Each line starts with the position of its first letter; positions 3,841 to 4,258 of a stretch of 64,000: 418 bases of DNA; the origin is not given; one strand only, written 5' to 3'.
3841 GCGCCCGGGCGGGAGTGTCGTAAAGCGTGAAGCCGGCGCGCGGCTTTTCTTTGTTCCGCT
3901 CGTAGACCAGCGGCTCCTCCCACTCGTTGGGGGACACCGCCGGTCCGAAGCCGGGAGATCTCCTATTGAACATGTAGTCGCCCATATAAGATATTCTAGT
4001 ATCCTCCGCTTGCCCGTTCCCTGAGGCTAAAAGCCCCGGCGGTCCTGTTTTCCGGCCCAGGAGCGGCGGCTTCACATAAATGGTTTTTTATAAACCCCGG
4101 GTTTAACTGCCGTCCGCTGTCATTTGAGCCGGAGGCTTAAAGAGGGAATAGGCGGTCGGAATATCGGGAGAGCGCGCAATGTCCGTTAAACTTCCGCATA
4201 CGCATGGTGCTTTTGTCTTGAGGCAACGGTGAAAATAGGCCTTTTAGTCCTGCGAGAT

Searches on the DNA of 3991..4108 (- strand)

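Call 74: build_rna_model(alignment_id=A7, structure=none)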
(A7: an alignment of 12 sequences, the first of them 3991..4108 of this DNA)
Model R1 built from alignment A7 (12 sequences, 119 columns); structure: none (sequence only).
model positions 118; base pairs 0; branch points 0; effective number of sequences 3.24; information 0.49 bits per position. No base pairs: searches with it score sequence only.

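Call 77: search_with_rna_model(model_id=R1, sources=[window, L001, L004, L009, L010, L011, L012, L013, L014, L015, L016, L017, L018, L019, L020, L021, L022, L023, L024, L025, L026, L027, L028, L029, L030, L031, L032, L033, L034, L035, L036, L037, L038, L039, L040, L041, L042, L043, L044, L045, L046, L047, L048, L049, L050, L051, L052, L053, L054], max_evalue=0.01)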
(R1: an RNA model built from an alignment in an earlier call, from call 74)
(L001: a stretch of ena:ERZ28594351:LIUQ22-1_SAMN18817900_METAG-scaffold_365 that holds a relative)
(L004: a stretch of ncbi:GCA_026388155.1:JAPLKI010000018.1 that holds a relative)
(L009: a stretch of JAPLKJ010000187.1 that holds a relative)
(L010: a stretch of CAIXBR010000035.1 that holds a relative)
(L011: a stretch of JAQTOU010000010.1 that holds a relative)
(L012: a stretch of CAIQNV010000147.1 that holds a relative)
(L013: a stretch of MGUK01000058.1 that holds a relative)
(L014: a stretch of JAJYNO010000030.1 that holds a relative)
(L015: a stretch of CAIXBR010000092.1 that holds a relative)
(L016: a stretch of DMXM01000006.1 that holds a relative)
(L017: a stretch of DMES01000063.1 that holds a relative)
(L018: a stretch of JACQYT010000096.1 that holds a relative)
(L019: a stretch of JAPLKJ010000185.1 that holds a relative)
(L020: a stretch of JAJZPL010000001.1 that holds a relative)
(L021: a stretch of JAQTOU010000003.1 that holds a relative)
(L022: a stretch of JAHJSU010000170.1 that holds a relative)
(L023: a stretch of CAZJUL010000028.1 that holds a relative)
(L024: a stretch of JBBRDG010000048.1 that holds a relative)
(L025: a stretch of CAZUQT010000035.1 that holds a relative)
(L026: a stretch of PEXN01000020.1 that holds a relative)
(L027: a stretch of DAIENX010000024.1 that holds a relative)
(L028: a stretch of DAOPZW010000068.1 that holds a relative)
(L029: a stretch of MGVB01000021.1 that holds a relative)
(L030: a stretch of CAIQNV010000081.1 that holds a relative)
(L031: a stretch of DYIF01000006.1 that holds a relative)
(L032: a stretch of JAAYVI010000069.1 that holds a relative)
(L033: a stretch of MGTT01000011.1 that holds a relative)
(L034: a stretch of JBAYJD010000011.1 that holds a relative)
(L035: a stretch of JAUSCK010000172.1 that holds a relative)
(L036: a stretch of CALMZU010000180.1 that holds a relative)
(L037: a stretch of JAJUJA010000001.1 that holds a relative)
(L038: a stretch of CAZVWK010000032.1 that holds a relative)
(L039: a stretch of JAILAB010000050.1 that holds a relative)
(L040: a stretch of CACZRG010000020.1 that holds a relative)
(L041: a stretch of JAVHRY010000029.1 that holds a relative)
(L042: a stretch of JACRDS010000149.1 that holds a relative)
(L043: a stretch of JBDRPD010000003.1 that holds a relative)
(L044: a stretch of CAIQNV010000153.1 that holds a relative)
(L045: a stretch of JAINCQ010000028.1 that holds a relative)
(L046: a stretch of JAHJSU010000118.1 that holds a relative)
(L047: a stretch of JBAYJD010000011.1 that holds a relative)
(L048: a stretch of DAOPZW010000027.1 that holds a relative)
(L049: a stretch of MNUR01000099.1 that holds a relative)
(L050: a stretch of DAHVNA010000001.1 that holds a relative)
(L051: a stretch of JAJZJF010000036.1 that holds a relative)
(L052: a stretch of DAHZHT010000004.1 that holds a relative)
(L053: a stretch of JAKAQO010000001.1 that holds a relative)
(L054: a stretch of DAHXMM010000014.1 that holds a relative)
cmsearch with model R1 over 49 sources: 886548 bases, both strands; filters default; matches with E-value up to 0.01: 27.
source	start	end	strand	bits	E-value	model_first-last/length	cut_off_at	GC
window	22601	22716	-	101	2.2e-29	2-117/118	-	0.65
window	38327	38442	-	95.6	1e-27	2-117/118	-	0.6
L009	3487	3602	+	94.4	2.6e-27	2-117/118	-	0.59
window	25026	25141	-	94.2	2.8e-27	2-117/118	-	0.56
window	46333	46448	-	91.8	1.6e-26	2-117/118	-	0.61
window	28059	28174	-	90.4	4.4e-26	2-117/118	-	0.5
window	49173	49288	-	90.2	5.2e-26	2-117/118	-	0.58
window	41540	41655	-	89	1.2e-25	2-117/118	-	0.5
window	45309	45424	-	88.4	1.8e-25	2-117/118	-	0.52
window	51785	51900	+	84.9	2.4e-24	2-117/118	-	0.6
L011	9064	9179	+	83.6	6e-24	2-117/118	-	0.53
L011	16684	16799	+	81.4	2.9e-23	2-117/118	-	0.55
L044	11565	11680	+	81.2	3.3e-23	2-117/118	-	0.44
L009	5911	6026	+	79.6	1e-22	2-117/118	-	0.61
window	7579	7693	-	79.1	1.5e-22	3-117/118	-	0.43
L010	5843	5957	+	79.1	1.5e-22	2-116/118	-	0.5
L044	6557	6672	+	78.4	2.5e-22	2-117/118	-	0.54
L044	18608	18723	+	78.2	2.8e-22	2-117/118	-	0.49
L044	1583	1698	+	75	2.8e-21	2-117/118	-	0.51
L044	9015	9129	+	73.1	1.1e-20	3-117/118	-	0.51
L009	2445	2560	+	71.4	3.6e-20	2-117/118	-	0.57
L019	4562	4675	+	50.6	1.1e-13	4-117/118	-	0.43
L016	9873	9938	+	18.8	0.00092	52-117/118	-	0.58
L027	16178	16301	+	18.8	0.00093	16-116/118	-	0.61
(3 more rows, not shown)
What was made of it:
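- The cassette also precedes family genes in L009, L010, L011 and L044 (call 77).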
